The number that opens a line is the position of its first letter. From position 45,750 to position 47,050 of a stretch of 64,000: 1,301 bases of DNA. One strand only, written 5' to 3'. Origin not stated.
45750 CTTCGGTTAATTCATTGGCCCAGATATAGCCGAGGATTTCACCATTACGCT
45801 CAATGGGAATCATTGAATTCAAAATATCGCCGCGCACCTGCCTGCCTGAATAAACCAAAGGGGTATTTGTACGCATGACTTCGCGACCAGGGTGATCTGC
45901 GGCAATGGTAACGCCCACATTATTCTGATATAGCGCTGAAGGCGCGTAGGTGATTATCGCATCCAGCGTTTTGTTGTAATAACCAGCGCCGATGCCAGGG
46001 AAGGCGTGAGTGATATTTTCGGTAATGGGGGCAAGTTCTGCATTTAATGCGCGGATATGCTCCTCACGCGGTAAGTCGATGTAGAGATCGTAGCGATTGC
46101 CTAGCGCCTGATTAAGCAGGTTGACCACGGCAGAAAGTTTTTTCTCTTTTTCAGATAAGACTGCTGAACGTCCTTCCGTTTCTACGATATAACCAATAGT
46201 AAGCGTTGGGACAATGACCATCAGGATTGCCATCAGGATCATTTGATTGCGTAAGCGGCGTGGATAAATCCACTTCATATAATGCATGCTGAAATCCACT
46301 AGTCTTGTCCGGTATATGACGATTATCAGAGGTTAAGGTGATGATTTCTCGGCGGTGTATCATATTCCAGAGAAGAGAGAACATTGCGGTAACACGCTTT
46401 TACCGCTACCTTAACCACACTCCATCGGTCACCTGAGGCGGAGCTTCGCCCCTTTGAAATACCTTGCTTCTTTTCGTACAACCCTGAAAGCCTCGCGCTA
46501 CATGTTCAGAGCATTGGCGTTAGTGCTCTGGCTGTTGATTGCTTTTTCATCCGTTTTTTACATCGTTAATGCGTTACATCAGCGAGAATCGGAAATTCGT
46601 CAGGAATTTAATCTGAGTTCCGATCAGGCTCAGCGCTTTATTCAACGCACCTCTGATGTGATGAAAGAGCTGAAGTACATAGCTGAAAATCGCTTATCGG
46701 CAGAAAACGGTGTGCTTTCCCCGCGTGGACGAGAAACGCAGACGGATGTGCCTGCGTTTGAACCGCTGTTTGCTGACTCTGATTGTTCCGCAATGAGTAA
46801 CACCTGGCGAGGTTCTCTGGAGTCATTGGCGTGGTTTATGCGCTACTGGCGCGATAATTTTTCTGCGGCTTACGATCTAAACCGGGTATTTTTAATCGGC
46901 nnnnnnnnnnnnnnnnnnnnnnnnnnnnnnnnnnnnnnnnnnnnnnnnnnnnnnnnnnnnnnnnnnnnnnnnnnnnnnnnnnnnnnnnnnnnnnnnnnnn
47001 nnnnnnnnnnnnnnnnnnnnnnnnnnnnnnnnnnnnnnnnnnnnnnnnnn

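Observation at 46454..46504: rcsC start ambiguity: TTG (949 aa) versus downstream ATG (933 aa)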

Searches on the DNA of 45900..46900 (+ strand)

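Call 4: search_dna_similar(query=window:46250-46750:+, collection=ecoli_genomes, mode=near, max_rows=30, rows=spread)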
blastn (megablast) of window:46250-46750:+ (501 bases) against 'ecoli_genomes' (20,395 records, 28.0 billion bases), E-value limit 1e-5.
Records with a match: 5422; places in all: 5428; records where one place covers at least 80% of the query: 3879.
Genomes with a match: 5422 of 5426; with a place that covers at least 80% of the query: 3879. Places per genome that has any: lowest 1, median 1, highest 2. On chromosomes: 5427 places; on plasmids: 1.
Best place of each record, by identity: >=99% 4360; 95-99% 1062.
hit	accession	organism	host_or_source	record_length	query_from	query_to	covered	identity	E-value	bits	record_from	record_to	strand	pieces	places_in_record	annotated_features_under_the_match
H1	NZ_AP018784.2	Escherichia coli strain SK1144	-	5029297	1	501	100%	100.0%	0e+0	926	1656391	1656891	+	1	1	rcsC: two-component system sensor histidine kinase RcsC | atoS: two-component system sensor histidine kinase AtoS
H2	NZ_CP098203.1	Escherichia coli strain Z0117EC0055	Canis lupus familiaris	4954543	1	501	100%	100.0%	0e+0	926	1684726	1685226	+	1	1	rcsC: two-component system sensor histidine kinase RcsC | atoS: two-component system sensor histidine kinase AtoS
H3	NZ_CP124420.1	Escherichia coli strain AVS0155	environmental: river near WWTP effluent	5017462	1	501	100%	100.0%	0e+0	926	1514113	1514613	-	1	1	rcsC: two-component system sensor histidine kinase RcsC | atoS: two-component system sensor histidine kinase AtoS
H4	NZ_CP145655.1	Escherichia coli strain S1-IND-01-B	Homo sapiens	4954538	1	501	100%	100.0%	0e+0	926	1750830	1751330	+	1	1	rcsC: two-component system sensor histidine kinase RcsC | atoS: two-component system sensor histidine kinase AtoS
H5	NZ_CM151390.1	Escherichia coli strain 11A20CPO008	Homo sapiens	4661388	1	501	100%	100.0%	0e+0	926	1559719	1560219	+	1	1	rcsC: two-component system sensor histidine kinase RcsC | atoS: two-component system sensor histidine kinase AtoS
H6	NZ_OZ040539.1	Escherichia coli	-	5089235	1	501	100%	100.0%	0e+0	926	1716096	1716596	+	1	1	rcsC: two-component system sensor histidine kinase RcsC | atoS: two-component system sensor histidine kinase AtoS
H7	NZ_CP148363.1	Escherichia coli strain Z1323HEC0355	Homo sapiens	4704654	1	501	100%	99.8%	0e+0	920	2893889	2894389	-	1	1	rcsC: two-component system sensor histidine kinase RcsC | atoS: two-component system sensor histidine kinase AtoS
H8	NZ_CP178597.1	Escherichia coli strain ZF8-1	chicken feces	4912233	1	501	100%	99.6%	0e+0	915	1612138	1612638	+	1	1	rcsC: two-component system sensor histidine kinase RcsC | atoS: two-component system sensor histidine kinase AtoS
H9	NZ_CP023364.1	Escherichia coli strain 144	canine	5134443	1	501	100%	99.4%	0e+0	909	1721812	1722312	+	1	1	rcsC: two-component system sensor histidine kinase RcsC | atoS: two-component system sensor histidine kinase AtoS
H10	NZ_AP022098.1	Escherichia coli strain WP4-S18-ESBL-09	-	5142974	1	501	100%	99.4%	0e+0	909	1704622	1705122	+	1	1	rcsC: two-component system sensor histidine kinase RcsC | atoS: two-component system sensor histidine kinase AtoS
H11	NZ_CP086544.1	Escherichia coli strain Ec-042-T0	Homo sapiens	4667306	1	501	100%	99.4%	0e+0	909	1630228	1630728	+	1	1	rcsC: two-component system sensor histidine kinase RcsC | atoS: two-component system sensor histidine kinase AtoS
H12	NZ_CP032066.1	Escherichia coli strain E166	Avian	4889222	1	501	100%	99.4%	0e+0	909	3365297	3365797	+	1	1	rcsC: two-component system sensor histidine kinase RcsC | atoS: two-component system sensor histidine kinase AtoS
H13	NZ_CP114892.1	Escherichia coli strain CM5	laboratory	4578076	1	501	100%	99.4%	0e+0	909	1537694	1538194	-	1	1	rcsC: two-component system sensor histidine kinase RcsC | atoS: two-component system sensor histidine kinase AtoS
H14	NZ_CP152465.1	Escherichia coli strain Sel(0 hit star)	not applicable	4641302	1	501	100%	99.4%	0e+0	909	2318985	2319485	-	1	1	rcsC: two-component system sensor histidine kinase RcsC | atoS: two-component system sensor histidine kinase AtoS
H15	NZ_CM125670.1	Escherichia coli strain 2022S01-140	Homo sapiens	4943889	1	501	100%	99.4%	0e+0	909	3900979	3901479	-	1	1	rcsC: two-component system sensor histidine kinase RcsC | atoS: two-component system sensor histidine kinase AtoS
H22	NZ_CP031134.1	Escherichia coli strain CFSAN064035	biological fluid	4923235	126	501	75%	98.9%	0e+0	673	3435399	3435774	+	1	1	rcsC: two-component system sensor histidine kinase RcsC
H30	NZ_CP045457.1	Escherichia coli strain ET12567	Constructed from strain GM2929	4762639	1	329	66%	100.0%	8e-171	608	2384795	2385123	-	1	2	hypothetical protein | atoS: two-component system sensor histidine kinase AtoS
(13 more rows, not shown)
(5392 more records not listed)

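Call 5: get_annotated_region(hit=H1, flank=500)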
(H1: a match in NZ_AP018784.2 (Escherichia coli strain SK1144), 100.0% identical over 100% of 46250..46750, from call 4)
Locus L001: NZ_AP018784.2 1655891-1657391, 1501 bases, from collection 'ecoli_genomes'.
description: Escherichia coli strain SK1144 chromosome, complete genome
organism: Escherichia coli strain SK1144 (NCBI taxid 562)
replicon: chromosome; assembly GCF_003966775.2
host: -; source: -; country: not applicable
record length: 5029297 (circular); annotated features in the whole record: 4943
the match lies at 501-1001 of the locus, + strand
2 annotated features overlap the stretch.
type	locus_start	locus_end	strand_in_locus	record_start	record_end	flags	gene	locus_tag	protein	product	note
CDS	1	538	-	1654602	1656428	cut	atoS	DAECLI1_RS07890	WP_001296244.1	two-component system sensor histidine kinase AtoS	-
CDS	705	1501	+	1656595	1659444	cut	rcsC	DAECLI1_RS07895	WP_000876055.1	two-component system sensor histidine kinase RcsC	-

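Call 6: get_annotated_region(hit=H22, flank=1500)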
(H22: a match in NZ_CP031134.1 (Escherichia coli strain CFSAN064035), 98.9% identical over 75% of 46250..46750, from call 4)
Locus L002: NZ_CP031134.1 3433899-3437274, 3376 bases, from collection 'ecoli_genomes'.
description: Escherichia coli strain CFSAN064035 chromosome, complete genome
organism: Escherichia coli strain CFSAN064035 (NCBI taxid 562)
replicon: chromosome; assembly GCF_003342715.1
host: -; source: biological fluid; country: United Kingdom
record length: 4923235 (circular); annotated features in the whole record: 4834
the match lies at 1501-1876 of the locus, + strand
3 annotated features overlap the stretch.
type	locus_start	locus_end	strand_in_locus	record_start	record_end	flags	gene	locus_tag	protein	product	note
CDS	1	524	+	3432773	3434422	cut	yfaQ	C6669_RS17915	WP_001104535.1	YfaQ family protein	-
CDS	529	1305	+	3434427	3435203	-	yfaP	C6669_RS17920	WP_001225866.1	YfaP family protein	-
CDS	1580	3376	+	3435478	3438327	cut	rcsC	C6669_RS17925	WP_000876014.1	two-component system sensor histidine kinase RcsC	-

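Call 7: get_annotated_region(hit=H30, flank=2500)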
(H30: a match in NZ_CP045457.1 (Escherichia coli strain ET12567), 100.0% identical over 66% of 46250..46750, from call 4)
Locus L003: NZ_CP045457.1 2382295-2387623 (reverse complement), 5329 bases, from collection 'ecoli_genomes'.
description: Escherichia coli strain ET12567 chromosome, complete genome
organism: Escherichia coli strain ET12567 (NCBI taxid 562)
replicon: chromosome; assembly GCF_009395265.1
host: -; source: Constructed from strain GM2929; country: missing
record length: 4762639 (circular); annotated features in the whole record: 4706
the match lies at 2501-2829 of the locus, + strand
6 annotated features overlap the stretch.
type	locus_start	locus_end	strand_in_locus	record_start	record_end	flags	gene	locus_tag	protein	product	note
CDS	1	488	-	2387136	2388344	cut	-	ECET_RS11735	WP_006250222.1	IS4-like element ISVsa5 family transposase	-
CDS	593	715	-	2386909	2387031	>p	-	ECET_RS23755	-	response regulator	incomplete; partial in the middle of a contig; missing C-terminus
CDS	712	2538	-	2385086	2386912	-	atoS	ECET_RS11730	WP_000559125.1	two-component system sensor histidine kinase AtoS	-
CDS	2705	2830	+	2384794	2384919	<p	-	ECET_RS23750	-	hypothetical protein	incomplete; partial in the middle of a contig; missing C-terminus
CDS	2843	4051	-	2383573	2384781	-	-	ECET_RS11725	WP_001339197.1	IS4-like element ISVsa5 family transposase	-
CDS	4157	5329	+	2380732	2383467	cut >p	rcsC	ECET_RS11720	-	two-component system sensor histidine kinase RcsC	incomplete; partial in the middle of a contig; missing N-terminus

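Call 40: search_dna_similar(query=window:46430-46520:+, collection=ecoli_genomes, mode=near, max_rows=40, rows=spread)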
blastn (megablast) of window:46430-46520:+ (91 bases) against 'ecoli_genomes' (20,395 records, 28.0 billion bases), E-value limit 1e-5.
Records with a match: 5422; places in all: 5424; records where one place covers at least 80% of the query: 5422.
Genomes with a match: 5422 of 5426; with a place that covers at least 80% of the query: 5422. Places per genome that has any: lowest 1, median 1, highest 2. On chromosomes: 5423 places; on plasmids: 1.
Best place of each record, by identity: >=99% 5374; 95-99% 48.
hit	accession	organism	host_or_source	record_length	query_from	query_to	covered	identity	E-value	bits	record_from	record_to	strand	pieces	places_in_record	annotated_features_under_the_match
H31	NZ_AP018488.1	Escherichia coli O157:H7 strain PV15-279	Homo sapiens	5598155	1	91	100%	100.0%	2e-39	169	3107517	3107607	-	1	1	rcsC: two-component system sensor histidine kinase RcsC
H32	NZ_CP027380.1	Escherichia coli strain 2013C-3250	missing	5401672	1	91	100%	100.0%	2e-39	169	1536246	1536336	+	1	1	rcsC: two-component system sensor histidine kinase RcsC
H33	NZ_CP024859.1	Escherichia coli strain AR_0014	missing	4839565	1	91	100%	100.0%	2e-39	169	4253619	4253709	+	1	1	rcsC: two-component system sensor histidine kinase RcsC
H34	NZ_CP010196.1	Escherichia coli strain M9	mouse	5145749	1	91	100%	100.0%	2e-39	169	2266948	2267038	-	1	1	rcsC: two-component system sensor histidine kinase RcsC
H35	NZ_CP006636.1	Escherichia coli PCN061 strain PCN061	-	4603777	1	91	100%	100.0%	2e-39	169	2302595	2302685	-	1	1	rcsC: two-component system sensor histidine kinase RcsC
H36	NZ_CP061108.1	Escherichia coli strain 1EC187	Homo sapiens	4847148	1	91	100%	100.0%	2e-39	169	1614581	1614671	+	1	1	rcsC: two-component system sensor histidine kinase RcsC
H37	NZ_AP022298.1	Escherichia coli strain BEC1-S17-ESBL-09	-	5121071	1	91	100%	100.0%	2e-39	169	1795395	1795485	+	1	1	rcsC: two-component system sensor histidine kinase RcsC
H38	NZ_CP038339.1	Escherichia coli O157:H7 strain H6437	Homo sapiens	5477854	1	91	100%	100.0%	2e-39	169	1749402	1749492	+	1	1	rcsC: two-component system sensor histidine kinase RcsC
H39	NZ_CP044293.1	Escherichia coli strain P276M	Healthy human (stool)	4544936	1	91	100%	100.0%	2e-39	169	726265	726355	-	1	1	rcsC: two-component system sensor histidine kinase RcsC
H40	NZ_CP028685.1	Escherichia coli strain 111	cattle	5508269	1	91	100%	100.0%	2e-39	169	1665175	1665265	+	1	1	rcsC: two-component system sensor histidine kinase RcsC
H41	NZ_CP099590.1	Escherichia coli strain WG1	Homo sapiens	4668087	1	91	100%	100.0%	2e-39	169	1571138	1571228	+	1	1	rcsC: two-component system sensor histidine kinase RcsC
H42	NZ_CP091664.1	Escherichia coli strain KKa019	river water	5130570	1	91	100%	100.0%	2e-39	169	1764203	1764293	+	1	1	rcsC: two-component system sensor histidine kinase RcsC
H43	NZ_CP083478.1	Escherichia coli strain elppa10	Homo sapiens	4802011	1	91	100%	100.0%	2e-39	169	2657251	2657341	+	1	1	rcsC: two-component system sensor histidine kinase RcsC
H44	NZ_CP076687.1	Escherichia coli strain S22EC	Homo sapiens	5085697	1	91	100%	100.0%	2e-39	169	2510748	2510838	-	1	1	rcsC: two-component system sensor histidine kinase RcsC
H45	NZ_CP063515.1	Escherichia coli strain EH01-18-04-A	Homo sapiens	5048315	1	91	100%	100.0%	2e-39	169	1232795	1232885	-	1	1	rcsC: two-component system sensor histidine kinase RcsC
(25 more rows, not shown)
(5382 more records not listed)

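Call 43: search_rna_families(source=window, start=45900, end=46900, threshold=evalue, max_evalue=1)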
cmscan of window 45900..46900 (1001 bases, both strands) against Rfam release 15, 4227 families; matches with E-value up to 1: 0.
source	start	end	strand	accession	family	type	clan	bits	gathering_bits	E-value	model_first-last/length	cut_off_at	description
